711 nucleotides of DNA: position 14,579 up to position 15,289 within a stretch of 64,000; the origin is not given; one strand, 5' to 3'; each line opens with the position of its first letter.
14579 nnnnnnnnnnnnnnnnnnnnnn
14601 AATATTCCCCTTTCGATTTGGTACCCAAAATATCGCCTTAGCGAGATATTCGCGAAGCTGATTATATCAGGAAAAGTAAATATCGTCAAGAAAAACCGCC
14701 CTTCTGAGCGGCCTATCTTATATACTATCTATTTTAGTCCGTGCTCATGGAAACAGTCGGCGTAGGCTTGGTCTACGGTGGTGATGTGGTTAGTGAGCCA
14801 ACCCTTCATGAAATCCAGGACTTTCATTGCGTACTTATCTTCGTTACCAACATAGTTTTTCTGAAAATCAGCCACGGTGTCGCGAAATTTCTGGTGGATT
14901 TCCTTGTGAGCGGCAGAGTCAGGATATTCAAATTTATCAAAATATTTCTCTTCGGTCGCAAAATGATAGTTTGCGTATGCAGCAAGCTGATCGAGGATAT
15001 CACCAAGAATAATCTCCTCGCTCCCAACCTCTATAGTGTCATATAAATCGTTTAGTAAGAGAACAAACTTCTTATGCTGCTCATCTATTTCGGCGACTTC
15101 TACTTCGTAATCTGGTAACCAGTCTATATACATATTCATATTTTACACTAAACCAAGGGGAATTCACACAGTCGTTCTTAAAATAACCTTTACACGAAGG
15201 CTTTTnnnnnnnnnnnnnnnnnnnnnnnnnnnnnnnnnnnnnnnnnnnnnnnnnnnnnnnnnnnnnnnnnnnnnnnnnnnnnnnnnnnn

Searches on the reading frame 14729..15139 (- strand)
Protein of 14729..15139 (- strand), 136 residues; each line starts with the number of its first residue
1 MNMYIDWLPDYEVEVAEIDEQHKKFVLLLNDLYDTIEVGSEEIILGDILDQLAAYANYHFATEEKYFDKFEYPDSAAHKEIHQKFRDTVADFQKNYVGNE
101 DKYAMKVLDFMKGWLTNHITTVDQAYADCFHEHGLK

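Call 47: search_protein_families(library=pfam, proteins=[window:14729-15139:-], max_evalue=0.0001)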
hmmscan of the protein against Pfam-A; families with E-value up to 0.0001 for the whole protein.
window:14729-15139:- (136 aa): 1 family
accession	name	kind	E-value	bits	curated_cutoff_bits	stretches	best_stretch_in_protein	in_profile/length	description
PF01814.28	Hemerythrin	-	9.3e-14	52.4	25.3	1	15-126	3-123/127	Hemerythrin HHE cation binding domain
